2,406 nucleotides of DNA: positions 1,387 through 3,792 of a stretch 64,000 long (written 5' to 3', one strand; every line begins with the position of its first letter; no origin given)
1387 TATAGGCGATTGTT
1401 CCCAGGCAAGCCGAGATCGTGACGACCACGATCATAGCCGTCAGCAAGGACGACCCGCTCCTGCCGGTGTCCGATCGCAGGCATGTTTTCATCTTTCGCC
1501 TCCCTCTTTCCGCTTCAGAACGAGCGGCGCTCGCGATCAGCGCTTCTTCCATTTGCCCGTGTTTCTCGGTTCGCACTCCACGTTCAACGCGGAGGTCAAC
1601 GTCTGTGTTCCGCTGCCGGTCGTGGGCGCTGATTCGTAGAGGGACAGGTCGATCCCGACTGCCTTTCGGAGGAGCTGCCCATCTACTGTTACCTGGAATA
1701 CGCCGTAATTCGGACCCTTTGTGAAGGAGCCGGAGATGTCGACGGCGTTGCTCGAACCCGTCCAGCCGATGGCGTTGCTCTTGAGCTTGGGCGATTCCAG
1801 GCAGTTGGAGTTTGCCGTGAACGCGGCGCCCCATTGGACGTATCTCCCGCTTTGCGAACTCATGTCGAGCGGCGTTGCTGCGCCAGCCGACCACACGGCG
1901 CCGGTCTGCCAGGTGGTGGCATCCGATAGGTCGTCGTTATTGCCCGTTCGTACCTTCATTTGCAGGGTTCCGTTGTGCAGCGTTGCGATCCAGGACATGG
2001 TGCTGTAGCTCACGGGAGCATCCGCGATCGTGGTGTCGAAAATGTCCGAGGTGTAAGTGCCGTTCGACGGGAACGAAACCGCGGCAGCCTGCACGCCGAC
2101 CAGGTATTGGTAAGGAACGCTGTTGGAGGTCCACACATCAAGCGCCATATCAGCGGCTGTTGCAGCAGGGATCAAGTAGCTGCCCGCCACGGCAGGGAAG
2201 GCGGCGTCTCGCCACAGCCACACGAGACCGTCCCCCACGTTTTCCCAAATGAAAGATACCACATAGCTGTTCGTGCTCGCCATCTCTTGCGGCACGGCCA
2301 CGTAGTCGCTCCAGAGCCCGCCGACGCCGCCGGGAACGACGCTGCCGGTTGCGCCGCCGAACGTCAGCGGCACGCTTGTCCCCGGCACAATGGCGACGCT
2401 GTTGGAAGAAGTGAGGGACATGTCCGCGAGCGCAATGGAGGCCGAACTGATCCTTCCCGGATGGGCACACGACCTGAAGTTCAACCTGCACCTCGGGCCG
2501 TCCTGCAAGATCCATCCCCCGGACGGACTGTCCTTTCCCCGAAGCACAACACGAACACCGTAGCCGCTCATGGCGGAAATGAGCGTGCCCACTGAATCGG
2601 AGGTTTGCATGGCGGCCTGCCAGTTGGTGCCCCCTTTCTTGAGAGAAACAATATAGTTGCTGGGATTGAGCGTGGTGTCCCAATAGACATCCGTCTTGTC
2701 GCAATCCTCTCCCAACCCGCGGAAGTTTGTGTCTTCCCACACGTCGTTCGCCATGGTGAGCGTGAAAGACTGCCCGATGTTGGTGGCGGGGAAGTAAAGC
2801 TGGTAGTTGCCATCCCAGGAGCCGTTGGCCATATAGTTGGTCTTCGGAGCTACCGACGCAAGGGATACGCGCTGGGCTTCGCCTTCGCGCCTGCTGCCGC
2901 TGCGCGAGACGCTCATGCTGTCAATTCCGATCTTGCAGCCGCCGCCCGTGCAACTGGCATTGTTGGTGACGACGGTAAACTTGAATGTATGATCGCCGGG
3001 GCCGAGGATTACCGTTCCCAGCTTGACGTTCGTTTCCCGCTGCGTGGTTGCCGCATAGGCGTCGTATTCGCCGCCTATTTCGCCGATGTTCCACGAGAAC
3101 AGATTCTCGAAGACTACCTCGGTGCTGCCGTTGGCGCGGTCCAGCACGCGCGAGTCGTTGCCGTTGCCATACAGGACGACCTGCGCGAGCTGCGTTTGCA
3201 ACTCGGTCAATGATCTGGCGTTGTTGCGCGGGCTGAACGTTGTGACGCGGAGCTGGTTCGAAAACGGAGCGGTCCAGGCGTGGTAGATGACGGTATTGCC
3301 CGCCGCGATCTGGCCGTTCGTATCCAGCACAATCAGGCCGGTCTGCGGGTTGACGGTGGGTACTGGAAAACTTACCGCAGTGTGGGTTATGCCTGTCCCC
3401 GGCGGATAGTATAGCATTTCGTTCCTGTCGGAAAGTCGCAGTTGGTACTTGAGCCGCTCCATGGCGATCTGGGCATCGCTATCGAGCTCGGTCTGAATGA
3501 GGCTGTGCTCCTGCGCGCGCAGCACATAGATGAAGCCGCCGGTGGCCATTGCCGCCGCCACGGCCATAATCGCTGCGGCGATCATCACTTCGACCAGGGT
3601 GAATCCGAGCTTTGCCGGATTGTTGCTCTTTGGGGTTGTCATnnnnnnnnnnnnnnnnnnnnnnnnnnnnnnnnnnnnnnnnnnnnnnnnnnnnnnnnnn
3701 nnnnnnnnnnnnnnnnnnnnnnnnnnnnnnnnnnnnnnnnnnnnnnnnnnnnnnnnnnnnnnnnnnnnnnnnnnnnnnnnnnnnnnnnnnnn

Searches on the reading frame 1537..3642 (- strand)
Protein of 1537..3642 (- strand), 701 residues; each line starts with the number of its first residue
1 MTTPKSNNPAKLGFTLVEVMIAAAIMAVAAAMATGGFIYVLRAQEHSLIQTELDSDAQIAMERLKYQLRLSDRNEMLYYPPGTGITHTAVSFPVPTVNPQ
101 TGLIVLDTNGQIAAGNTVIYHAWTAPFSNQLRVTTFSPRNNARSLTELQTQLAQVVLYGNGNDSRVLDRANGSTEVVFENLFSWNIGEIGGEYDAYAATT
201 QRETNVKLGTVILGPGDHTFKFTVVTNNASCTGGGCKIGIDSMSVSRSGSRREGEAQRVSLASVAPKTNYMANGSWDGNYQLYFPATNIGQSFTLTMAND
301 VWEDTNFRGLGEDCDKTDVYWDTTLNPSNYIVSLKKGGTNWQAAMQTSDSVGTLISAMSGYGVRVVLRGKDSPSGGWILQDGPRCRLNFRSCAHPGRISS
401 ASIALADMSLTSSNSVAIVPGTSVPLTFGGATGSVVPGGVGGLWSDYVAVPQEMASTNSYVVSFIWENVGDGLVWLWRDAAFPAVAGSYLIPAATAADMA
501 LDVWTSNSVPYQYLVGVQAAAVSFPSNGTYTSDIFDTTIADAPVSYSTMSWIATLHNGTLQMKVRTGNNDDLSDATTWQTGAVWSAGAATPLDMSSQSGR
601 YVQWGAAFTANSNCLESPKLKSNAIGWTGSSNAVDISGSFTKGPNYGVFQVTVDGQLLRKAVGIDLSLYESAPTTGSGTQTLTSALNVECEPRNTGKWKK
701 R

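Call 64: search_protein_families(library=pfam, proteins=[window:1537-3642:-], max_evalue=0.00001)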
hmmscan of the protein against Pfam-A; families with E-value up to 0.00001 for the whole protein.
window:1537-3642:- (701 aa): 1 family
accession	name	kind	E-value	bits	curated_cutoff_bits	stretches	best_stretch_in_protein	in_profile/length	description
PF07963.17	N_methyl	-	3.7e-07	29.9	21.2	1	12-33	5-26/27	Prokaryotic N-terminal methylation motif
